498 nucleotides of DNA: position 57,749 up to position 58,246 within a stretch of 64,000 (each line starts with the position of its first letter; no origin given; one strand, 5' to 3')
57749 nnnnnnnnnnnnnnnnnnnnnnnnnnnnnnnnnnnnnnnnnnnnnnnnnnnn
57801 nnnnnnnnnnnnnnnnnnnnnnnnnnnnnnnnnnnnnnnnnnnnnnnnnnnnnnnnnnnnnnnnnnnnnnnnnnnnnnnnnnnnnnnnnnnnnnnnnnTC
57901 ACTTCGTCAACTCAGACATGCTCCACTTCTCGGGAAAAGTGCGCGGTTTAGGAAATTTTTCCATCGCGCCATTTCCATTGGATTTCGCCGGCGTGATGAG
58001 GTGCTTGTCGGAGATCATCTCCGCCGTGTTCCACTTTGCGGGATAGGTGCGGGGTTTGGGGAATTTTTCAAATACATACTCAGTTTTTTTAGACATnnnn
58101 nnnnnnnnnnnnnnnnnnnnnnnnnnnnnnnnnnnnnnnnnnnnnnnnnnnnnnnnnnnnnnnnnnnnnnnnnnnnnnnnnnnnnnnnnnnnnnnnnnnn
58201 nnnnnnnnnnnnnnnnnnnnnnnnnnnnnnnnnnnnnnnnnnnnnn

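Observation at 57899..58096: Translationally coupled 65-aa tandem-repeat micro-protein wedged between leuA and leuC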

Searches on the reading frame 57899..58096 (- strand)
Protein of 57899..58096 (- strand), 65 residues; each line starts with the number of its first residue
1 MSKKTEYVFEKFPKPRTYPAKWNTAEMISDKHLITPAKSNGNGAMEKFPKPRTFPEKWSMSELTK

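Call 4: search_protein_families(library=pfam, proteins=[window:57899-58096:-])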
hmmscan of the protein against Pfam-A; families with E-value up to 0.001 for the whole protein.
window:57899-58096:- (65 aa): 0 families

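Call 5: find_homologous_proteins(query=window:57902-58096:-, max_evalue=0.01)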
Query seq(65 aa) (65 aa): 39 proteins with E <= 0.01 among 42 candidates.
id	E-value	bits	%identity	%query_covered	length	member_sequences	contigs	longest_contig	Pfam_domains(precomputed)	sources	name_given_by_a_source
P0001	7.5e-37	141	100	100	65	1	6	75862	-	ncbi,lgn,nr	ncbi:MAG: hypothetical protein MAG431_00062 [Chloroflexi bacterium]|nr:hypothetical protein [Chlorof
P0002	3.2e-9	54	45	92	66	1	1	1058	-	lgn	-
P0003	8.1e-8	50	42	92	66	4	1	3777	-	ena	-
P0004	4.6e-6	44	42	82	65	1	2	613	-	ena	-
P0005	1.9e-5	42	45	95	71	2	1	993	-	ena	-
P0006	2.8e-5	42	39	92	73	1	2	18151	-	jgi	-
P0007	3.2e-5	42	41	92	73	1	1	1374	-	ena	-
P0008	4.1e-5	41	35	88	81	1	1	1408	-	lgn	-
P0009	7.4e-5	41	40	89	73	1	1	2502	-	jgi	jgi:hypothetical protein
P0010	7.7e-5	41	37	92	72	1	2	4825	-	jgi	-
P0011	8.7e-5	40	39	88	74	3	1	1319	-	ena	-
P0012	9.5e-5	40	39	92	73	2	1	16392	-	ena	-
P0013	1.3e-4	40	39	94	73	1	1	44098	-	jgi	jgi:hypothetical protein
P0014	1.4e-4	40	34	94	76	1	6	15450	-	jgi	jgi:hypothetical protein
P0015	1.6e-4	40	39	92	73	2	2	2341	-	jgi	jgi:hypothetical protein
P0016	1.7e-4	39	38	92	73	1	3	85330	-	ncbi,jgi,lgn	-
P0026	7.3e-4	37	39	94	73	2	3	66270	-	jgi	-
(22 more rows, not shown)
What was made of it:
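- Checked: The peptide has 39 homologues in a direct search (call 5).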

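Call 6: search_protein_families(library=ncbifam, proteins=[window:57899-58096:-], max_evalue=10)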
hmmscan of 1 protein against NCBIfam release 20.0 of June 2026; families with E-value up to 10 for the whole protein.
window:57899-58096:- (65 aa): 1 family
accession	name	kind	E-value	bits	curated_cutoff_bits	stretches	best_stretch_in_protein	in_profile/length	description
NF009668.0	PRK13189.1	equivalog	0.13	11.4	211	1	17-41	172-196/224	peroxiredoxin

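Call 8: find_encoding_contigs(protein=P0016, flank=6000, max_places=3)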
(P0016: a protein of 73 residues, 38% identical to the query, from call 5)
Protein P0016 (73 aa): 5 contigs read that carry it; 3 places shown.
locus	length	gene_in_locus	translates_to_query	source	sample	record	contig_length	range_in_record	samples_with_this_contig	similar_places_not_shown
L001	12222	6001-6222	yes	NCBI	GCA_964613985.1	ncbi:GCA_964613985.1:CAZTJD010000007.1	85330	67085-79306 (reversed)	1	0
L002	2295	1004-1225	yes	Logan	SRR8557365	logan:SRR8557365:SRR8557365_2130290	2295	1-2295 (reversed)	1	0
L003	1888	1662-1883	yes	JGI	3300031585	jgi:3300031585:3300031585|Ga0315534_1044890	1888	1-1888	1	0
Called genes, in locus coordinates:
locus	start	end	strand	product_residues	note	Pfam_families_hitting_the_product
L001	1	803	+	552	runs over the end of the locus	PF00920:ILVD_EDD_N, PF24877:ILV_EDD_C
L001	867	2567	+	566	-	PF02776:TPP_enzyme_N, PF00205:TPP_enzyme_M, PF02775:TPP_enzyme_C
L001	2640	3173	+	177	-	PF01842:ACT, PF22629:ACT_AHAS_ss, PF13710:ACT_5, PF10369:ALS_ss_C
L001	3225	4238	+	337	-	PF02826:2-Hacid_dh_C (weak), PF07991:KARI_N, PF01450:KARI_C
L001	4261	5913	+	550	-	PF00682:HMGL-like, PF22617:HCS_D2, PF08502:LeuA_dimer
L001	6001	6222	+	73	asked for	-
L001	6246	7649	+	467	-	PF00330:Aconitase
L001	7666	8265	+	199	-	PF00694:Aconitase_C, PF27512:LeuD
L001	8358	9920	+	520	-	PF00682:HMGL-like, PF22617:HCS_D2, PF08502:LeuA_dimer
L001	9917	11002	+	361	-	PF00180:Iso_dh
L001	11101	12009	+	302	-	PF01063:Aminotran_4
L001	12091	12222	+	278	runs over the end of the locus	PF00800:PDT, PF01842:ACT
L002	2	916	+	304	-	?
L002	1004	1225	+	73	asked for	-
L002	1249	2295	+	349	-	?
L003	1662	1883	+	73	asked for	-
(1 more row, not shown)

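Call 9: find_encoding_contigs(protein=P0026, flank=6000, max_places=3)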
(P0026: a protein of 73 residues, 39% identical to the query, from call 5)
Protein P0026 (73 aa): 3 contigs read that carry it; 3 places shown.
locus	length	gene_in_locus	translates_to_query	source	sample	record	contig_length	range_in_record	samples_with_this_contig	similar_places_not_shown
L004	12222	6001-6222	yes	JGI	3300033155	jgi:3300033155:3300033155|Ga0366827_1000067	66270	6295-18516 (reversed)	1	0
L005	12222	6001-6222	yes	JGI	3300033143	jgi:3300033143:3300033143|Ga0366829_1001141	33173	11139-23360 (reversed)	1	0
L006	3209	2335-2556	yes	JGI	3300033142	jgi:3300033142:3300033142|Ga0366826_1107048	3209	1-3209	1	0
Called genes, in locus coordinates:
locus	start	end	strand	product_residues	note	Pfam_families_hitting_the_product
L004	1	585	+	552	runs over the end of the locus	PF00920:ILVD_EDD_N, PF24877:ILV_EDD_C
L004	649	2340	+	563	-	PF02776:TPP_enzyme_N, PF00205:TPP_enzyme_M, PF02775:TPP_enzyme_C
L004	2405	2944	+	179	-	PF01842:ACT, PF22629:ACT_AHAS_ss, PF13710:ACT_5, PF10369:ALS_ss_C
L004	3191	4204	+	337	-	PF02826:2-Hacid_dh_C (weak), PF03446:NAD_binding_2 (weak), PF07991:KARI_N, PF01450:KARI_C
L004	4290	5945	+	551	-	PF00682:HMGL-like, PF22617:HCS_D2, PF08502:LeuA_dimer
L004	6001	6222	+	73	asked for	-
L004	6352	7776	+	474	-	PF00330:Aconitase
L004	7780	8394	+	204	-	PF00694:Aconitase_C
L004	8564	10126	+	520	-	PF00682:HMGL-like, PF22617:HCS_D2, PF08502:LeuA_dimer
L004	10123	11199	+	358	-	PF00180:Iso_dh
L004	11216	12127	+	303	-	PF01063:Aminotran_4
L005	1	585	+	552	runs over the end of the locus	PF00920:ILVD_EDD_N, PF24877:ILV_EDD_C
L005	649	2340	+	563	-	PF02776:TPP_enzyme_N, PF00205:TPP_enzyme_M, PF02775:TPP_enzyme_C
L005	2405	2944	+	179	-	PF01842:ACT, PF22629:ACT_AHAS_ss, PF13710:ACT_5, PF10369:ALS_ss_C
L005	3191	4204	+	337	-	PF02826:2-Hacid_dh_C (weak), PF03446:NAD_binding_2 (weak), PF07991:KARI_N, PF01450:KARI_C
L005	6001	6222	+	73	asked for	-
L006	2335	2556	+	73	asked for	-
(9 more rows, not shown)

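Call 10: find_encoding_contigs(protein=P0013, flank=6000, max_places=3)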
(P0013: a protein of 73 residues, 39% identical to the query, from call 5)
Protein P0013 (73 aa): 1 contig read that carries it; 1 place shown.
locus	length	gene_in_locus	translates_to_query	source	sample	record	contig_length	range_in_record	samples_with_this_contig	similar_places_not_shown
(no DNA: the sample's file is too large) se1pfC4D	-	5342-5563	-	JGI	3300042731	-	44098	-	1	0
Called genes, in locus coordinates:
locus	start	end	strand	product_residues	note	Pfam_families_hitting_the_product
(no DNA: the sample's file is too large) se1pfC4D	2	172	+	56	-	?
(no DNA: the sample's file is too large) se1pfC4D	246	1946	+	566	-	PF02776:TPP_enzyme_N, PF00205:TPP_enzyme_M, PF02775:TPP_enzyme_C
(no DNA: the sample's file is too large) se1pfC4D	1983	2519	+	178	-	PF01842:ACT, PF22629:ACT_AHAS_ss, PF13710:ACT_5, PF10369:ALS_ss_C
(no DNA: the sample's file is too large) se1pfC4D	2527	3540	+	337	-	PF02826:2-Hacid_dh_C (weak), PF03446:NAD_binding_2 (weak), PF03807:F420_oxidored (weak), PF07991:KARI_N, PF01450:KARI_C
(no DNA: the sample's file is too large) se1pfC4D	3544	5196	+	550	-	PF00682:HMGL-like, PF22617:HCS_D2, PF08502:LeuA_dimer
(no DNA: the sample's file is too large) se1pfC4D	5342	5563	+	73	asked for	-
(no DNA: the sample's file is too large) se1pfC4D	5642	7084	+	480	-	PF00330:Aconitase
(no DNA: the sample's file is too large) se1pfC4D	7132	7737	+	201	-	PF00694:Aconitase_C, PF27512:LeuD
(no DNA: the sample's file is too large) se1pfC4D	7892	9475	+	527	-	PF00682:HMGL-like, PF22617:HCS_D2, PF08502:LeuA_dimer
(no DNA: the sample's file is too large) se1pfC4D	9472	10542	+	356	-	PF00180:Iso_dh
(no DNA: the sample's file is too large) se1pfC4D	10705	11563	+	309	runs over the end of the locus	PF01063:Aminotran_4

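Call 13: find_related_loci(query=A1, collection=genome_contigs, flank=4000)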
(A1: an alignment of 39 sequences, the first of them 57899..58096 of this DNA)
Query A1 (65 aa) in genome_contigs; peptide patterns used: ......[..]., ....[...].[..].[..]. (x = any residue, [..] = any of these).
134 stretches matched a pattern; 19 encode a relative of the query (tblastn E <= 1e-3); 19 distinct loci.
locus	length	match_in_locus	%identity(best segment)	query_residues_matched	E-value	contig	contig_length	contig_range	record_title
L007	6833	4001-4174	43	6-65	1e-12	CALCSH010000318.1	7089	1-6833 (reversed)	MAG TPA_asm: uncultured Anaerolineae bacterium isolate ERR2206789_bin.32_CONCOCT_v1.1_MAG genome assembly, contig: ERZ89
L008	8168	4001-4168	41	3-63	2e-12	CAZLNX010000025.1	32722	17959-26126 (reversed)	MAG TPA_asm: uncultured Anaerolineales bacterium isolate SRP077602_co5_33 genome assembly, contig: NODE_6654_length_3272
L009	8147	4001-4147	45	10-63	2e-12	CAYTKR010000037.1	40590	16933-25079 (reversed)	MAG TPA_asm: uncultured Anaerolineales bacterium isolate SRP167671_co2_274 genome assembly, contig: NODE_1230_length_405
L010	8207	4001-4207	43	6-65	7e-12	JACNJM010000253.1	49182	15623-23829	MAG: Anaerolineae bacterium isolate NIOZ-UU35 NIOZ-UU_NODE_668_length_49182_cov_13.7074, whole genome shotgun sequence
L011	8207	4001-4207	42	1-65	8e-12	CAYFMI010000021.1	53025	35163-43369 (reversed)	MAG TPA_asm: uncultured Anaerolineales bacterium isolate ERP019367_co2_135 genome assembly, contig: NODE_596_length_5302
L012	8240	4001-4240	42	10-63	2e-11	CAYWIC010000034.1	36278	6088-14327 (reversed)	MAG TPA_asm: uncultured Anaerolineales bacterium isolate binchicken_co65_55 genome assembly, contig: NODE_4612_length_36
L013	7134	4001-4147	43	10-65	4e-11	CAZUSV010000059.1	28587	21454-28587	MAG TPA_asm: uncultured Anaerolineales bacterium isolate SRP077602_co5_397 genome assembly, contig: NODE_8138_length_285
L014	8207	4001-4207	36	3-63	2e-10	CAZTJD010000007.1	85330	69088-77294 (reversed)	MAG TPA_asm: uncultured Anaerolineales bacterium isolate SRP214966_co2_360 genome assembly, contig: NODE_211_length_8533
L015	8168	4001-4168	43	10-65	2e-10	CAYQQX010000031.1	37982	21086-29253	MAG TPA_asm: uncultured Anaerolineales bacterium isolate binchicken_co65_18 genome assembly, contig: NODE_4256_length_37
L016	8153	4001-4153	35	12-63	1e-8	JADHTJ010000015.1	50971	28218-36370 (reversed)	MAG: Anaerolineales bacterium isolate BS150m-G17 BS-150m-C485, whole genome shotgun sequence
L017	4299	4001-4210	33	6-65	2e-8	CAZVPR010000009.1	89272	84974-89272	MAG TPA_asm: uncultured Anaerolineales bacterium isolate SRP077602_co5_498 genome assembly, contig: NODE_918_length_8927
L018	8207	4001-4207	36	3-62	2e-8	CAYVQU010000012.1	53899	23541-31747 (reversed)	MAG TPA_asm: uncultured Anaerolineales bacterium isolate SRP077602_co7_51 genome assembly, contig: NODE_2590_length_5389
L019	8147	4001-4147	39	10-63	6e-8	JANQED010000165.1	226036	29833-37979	MAG: Anaerolineales bacterium isolate PL23a_bin.114 k99_790554, whole genome shotgun sequence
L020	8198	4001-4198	34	6-63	7e-8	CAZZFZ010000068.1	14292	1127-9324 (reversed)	MAG TPA_asm: uncultured Anaerolineales bacterium isolate binchicken_co172_187 genome assembly, contig: NODE_3582_length_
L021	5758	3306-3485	32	3-63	9e-8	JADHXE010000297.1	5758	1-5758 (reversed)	MAG: Anaerolineales bacterium isolate BS750m-G45 BS-750m-C29655, whole genome shotgun sequence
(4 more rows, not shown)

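Call 19: search_protein_representatives(alignment_id=A1)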
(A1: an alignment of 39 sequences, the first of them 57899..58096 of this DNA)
Query: 39 sequences, 73 profile positions. Proteins with E-value up to 0.001 (for the whole library): 129; up to 1e-10: 17; up to 1e-30: 0. The best 129 are listed.
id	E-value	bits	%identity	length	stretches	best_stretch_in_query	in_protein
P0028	3.2e-27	110.9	-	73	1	1-73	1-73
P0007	9.7e-26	106.1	-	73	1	3-73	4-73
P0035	1.8e-24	102.0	-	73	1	1-73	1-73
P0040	1.1e-17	80.3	-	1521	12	3-34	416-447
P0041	4.8e-17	78.3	-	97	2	7-72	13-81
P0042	7.4e-17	77.7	-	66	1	1-73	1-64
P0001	8.3e-15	71.1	-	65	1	4-72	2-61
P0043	8.4e-15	71.1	-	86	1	7-73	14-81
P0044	1.1e-13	67.5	-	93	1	6-72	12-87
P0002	1.4e-13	67.2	-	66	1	3-72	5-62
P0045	1.5e-13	67.0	-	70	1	2-72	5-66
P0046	9.6e-12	61.3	-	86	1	2-72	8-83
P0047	3.2e-11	59.6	-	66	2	4-42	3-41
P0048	3.3e-11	59.6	-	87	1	4-72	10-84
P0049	4.5e-11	59.1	-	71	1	4-71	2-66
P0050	7.0e-11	58.5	-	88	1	4-72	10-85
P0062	1.9e-09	53.9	-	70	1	5-71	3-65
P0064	4.6e-09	52.7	-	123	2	7-40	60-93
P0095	4.3e-07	46.4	-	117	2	9-37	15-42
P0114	6.0e-06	42.7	-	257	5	9-71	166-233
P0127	2.9e-05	40.5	-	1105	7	12-36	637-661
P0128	2.9e-05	40.5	-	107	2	11-48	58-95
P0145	2.5e-04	37.5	-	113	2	11-29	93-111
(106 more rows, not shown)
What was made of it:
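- Checked: The profile search gave 129 hits at 50% identity (call 19), about 126 after discarding three spurious ones.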

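Call 21: find_encoding_contigs(protein=P0041, flank=5000, max_places=3)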
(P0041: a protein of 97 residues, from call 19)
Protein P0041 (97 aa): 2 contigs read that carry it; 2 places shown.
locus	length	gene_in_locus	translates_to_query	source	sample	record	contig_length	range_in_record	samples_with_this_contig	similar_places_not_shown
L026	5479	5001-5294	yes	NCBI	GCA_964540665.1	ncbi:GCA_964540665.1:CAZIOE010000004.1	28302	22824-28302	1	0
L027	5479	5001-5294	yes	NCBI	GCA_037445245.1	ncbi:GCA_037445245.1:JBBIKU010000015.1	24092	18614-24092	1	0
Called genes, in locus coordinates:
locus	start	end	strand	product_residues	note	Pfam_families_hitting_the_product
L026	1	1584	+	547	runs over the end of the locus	-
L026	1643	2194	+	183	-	PF01842:ACT, PF22629:ACT_AHAS_ss, PF13710:ACT_5, PF10369:ALS_ss_C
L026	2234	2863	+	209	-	PF07991:KARI_N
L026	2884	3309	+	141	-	PF01450:KARI_C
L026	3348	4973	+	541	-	PF00682:HMGL-like, PF22617:HCS_D2, PF08502:LeuA_dimer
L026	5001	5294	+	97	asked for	-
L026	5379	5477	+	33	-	?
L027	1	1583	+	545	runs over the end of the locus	PF02776:TPP_enzyme_N, PF00205:TPP_enzyme_M, PF02775:TPP_enzyme_C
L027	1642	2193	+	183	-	PF01842:ACT, PF22629:ACT_AHAS_ss, PF13710:ACT_5, PF10369:ALS_ss_C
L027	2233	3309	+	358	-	PF07991:KARI_N, PF01450:KARI_C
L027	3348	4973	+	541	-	PF00682:HMGL-like, PF22617:HCS_D2, PF08502:LeuA_dimer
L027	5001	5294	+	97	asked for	-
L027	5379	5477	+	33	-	?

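Call 22: find_encoding_contigs(protein=P0064, flank=5000, max_places=3)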
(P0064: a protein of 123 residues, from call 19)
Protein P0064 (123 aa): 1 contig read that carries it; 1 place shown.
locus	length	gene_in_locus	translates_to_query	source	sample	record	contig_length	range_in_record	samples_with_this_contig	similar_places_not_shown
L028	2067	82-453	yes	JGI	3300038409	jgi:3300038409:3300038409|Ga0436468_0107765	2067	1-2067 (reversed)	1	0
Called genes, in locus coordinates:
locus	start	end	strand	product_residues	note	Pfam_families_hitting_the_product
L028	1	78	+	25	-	?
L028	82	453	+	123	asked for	-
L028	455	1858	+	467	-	PF00330:Aconitase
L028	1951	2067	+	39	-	?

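Call 23: find_encoding_contigs(protein=P0044, flank=5000, max_places=3)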
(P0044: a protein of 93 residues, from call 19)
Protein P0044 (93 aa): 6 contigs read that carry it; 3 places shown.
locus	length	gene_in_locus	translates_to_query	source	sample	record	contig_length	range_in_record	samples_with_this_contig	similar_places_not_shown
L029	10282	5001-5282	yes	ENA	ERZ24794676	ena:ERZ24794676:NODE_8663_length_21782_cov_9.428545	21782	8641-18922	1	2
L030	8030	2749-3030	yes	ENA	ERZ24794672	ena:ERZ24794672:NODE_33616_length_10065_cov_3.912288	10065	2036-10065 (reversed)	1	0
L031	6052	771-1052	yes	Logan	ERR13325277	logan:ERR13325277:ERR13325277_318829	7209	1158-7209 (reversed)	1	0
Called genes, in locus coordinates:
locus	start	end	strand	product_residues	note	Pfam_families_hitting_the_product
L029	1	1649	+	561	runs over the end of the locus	PF02776:TPP_enzyme_N, PF00205:TPP_enzyme_M, PF02775:TPP_enzyme_C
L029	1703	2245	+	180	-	PF01842:ACT, PF13291:ACT_4 (faint), PF22629:ACT_AHAS_ss, PF13710:ACT_5, PF10369:ALS_ss_C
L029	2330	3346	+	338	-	PF02826:2-Hacid_dh_C (weak), PF03446:NAD_binding_2 (weak), PF03807:F420_oxidored (faint), PF07991:KARI_N, PF01450:KARI_C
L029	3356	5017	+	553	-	PF00682:HMGL-like, PF22617:HCS_D2, PF08502:LeuA_dimer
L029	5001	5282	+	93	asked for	-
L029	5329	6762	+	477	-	PF00330:Aconitase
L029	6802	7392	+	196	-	PF00694:Aconitase_C, PF27512:LeuD (weak)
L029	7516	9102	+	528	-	PF00682:HMGL-like, PF22617:HCS_D2, PF08502:LeuA_dimer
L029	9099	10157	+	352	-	PF00180:Iso_dh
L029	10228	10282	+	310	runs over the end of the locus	PF01063:Aminotran_4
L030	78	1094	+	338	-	PF02826:2-Hacid_dh_C (weak), PF03446:NAD_binding_2 (weak), PF03807:F420_oxidored (faint), PF07991:KARI_N, PF01450:KARI_C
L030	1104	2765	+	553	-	PF00682:HMGL-like, PF22617:HCS_D2, PF08502:LeuA_dimer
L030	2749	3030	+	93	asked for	-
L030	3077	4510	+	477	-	PF00330:Aconitase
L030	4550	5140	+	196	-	PF00694:Aconitase_C, PF27512:LeuD (weak)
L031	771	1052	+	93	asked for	-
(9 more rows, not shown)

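Call 25: list_cluster_members(proteins=[P0041, P0043, P0044, P0064, P0095, P0046, P0050, P0062, P0145, P0128])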
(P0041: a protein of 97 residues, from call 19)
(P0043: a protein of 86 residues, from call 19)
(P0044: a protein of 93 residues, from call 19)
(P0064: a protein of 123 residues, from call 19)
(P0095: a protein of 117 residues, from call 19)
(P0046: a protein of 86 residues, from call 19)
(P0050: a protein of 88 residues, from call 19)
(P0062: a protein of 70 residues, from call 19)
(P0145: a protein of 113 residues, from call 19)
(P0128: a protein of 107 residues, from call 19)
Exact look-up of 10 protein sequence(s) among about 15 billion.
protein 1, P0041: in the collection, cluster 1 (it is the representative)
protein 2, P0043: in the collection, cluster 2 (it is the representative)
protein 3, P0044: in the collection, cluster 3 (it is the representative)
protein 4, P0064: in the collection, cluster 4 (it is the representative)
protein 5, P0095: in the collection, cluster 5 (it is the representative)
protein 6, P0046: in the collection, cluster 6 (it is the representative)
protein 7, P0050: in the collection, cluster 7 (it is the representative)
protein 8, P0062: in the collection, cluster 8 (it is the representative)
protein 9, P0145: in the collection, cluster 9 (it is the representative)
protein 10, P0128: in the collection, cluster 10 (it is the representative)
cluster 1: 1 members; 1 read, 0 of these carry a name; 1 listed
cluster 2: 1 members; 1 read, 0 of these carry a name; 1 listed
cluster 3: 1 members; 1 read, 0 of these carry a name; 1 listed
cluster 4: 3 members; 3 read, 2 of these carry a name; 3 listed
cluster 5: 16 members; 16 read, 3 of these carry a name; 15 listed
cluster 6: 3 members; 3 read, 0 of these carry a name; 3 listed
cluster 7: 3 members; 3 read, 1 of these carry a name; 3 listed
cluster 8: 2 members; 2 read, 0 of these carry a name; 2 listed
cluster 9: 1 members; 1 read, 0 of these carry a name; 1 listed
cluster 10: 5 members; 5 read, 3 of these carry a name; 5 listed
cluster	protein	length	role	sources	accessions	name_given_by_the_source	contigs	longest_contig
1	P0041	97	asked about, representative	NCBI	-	-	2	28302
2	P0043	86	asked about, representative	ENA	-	-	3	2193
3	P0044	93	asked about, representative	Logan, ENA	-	-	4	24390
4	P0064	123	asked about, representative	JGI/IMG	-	hypothetical protein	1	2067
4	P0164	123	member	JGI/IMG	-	hypothetical protein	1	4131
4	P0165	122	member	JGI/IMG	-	-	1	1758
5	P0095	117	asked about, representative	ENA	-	-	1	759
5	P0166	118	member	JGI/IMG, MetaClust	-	\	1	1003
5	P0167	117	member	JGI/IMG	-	hypothetical protein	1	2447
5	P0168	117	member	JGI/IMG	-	hypothetical protein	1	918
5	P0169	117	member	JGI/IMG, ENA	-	-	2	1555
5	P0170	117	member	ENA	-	-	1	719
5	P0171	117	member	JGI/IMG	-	-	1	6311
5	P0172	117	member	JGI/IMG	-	-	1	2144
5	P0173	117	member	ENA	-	-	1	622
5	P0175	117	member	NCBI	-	-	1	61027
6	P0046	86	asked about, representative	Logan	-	-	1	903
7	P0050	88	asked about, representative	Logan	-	-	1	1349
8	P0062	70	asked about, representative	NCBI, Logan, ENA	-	-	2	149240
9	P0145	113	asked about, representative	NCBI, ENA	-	-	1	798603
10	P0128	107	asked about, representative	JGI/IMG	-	hypothetical protein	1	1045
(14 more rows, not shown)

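Call 26: search_solved_structures(query=A1, max_evalue=10)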
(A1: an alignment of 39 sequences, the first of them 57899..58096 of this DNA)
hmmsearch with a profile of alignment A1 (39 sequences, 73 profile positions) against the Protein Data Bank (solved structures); distinct sequences matched with E-value up to 10: 0.

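Call 38: search_protein_families(library=pfam, alignment_id=A1, max_evalue=1)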
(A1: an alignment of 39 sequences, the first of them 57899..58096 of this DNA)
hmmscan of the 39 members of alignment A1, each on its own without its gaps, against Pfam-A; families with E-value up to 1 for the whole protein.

A. member 1, window:57899-58096:- (65 aa): 0 families

B. families by the number of members that match (of 39 scanned): 2 families
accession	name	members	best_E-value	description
PF08675.17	RNA_bind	2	0.13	RNA binding domain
PF15761.10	IMUP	1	0.089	Immortalisation up-regulated protein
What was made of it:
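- On MbtH-like protein (PF03621): 0 of 39 members match at E ≤ 1 (call 38).
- On CP12-like disordered enzyme scaffold: No Pfam CP12 hit (calls 4, 38).
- Tried and rejected: Pfam, NCBIfam and PDB sequence searches gave nothing (calls 4, 6, 26, 38).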

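Call 39: predict_structure(alignment_id=A1)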
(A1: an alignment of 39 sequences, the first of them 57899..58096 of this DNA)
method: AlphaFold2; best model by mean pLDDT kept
length: 65 residues; sequences in the alignment: 39
mean_pLDDT: 66.5   pTM: 0.17
mean pLDDT of the five models: 66.5, 65.7, 65.3, 65.0, 64.1
residues with pLDDT >= 90: 0; 70-90: 24; 50-70: 40; < 50: 1
segments of 3 or more residues with pLDDT < 50: none
pLDDT, mean of each block of 10 residues (from residue 1): 67 79 67 55 69 66 60
secondary structure, 60 per line:
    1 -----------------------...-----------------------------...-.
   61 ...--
elements in order: H60-63
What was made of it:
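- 57965..58015 (-): Variable linker, residues 28-44. Lowest pLDDT block of the model (call 39).
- On MbtH-like protein (PF03621): AlphaFold2 gives pTM 0.17 with no strands (call 39).
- AlphaFold2 gives pLDDT 66 and pTM 0.17: coil with short helical turns after each Trp (call 39). No fold is predicted (call 39).
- Tried and rejected: AlphaFold2 gave no fold (call 39), so no fold search was run; it would have been meaningless.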

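Call 40: find_encoding_contigs(protein=P0145, flank=7000, max_places=1)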
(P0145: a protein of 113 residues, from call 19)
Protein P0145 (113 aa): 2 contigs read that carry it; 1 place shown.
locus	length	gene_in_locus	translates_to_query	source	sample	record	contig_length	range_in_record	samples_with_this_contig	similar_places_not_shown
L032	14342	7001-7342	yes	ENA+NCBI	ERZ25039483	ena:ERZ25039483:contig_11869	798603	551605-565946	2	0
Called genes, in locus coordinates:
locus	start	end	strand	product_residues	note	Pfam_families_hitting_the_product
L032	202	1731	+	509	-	PF00920:ILVD_EDD_N, PF24877:ILV_EDD_C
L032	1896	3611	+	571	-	PF02776:TPP_enzyme_N, PF00205:TPP_enzyme_M, PF02775:TPP_enzyme_C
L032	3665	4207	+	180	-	PF01842:ACT, PF22629:ACT_AHAS_ss, PF13710:ACT_5, PF10369:ALS_ss_C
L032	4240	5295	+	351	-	PF07991:KARI_N, PF01450:KARI_C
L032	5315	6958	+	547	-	PF00682:HMGL-like, PF22617:HCS_D2, PF08502:LeuA_dimer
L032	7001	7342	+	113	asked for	-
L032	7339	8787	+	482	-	PF00330:Aconitase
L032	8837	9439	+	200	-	PF00694:Aconitase_C, PF27512:LeuD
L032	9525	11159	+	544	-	PF00682:HMGL-like, PF22617:HCS_D2, PF08502:LeuA_dimer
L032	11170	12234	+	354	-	PF00180:Iso_dh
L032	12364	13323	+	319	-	PF01063:Aminotran_4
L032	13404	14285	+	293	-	PF00800:PDT, PF01842:ACT (weak)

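Call 41: find_encoding_contigs(protein=P0175, flank=7000, max_places=1)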
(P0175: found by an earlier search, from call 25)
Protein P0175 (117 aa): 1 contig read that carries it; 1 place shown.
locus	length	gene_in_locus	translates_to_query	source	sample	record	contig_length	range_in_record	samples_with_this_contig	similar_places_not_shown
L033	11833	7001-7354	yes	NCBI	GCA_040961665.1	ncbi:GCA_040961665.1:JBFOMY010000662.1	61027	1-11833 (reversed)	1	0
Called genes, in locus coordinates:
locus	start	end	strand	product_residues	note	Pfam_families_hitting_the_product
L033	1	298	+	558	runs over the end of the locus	PF00920:ILVD_EDD_N, PF24877:ILV_EDD_C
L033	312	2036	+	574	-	PF02776:TPP_enzyme_N, PF00205:TPP_enzyme_M, PF02775:TPP_enzyme_C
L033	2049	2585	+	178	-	PF01842:ACT, PF22629:ACT_AHAS_ss, PF13710:ACT_5, PF10369:ALS_ss_C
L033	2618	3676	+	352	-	PF07991:KARI_N, PF01450:KARI_C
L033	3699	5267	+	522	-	PF25199:nSTAND_NTPase5 (faint), PF00005:ABC_tran, PF02463:SMC_N (faint), PF13555:AAA_29 (faint), PF13304:AAA_21 (faint), PF13401:AAA_22 (faint), PF13476:AAA_23 (faint), PF00005:ABC_tran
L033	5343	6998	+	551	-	PF00682:HMGL-like, PF22617:HCS_D2, PF08502:LeuA_dimer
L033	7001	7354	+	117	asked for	-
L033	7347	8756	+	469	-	PF00330:Aconitase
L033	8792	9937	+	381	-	PF00285:Citrate_synt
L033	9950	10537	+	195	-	PF00694:Aconitase_C, PF27512:LeuD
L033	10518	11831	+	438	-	?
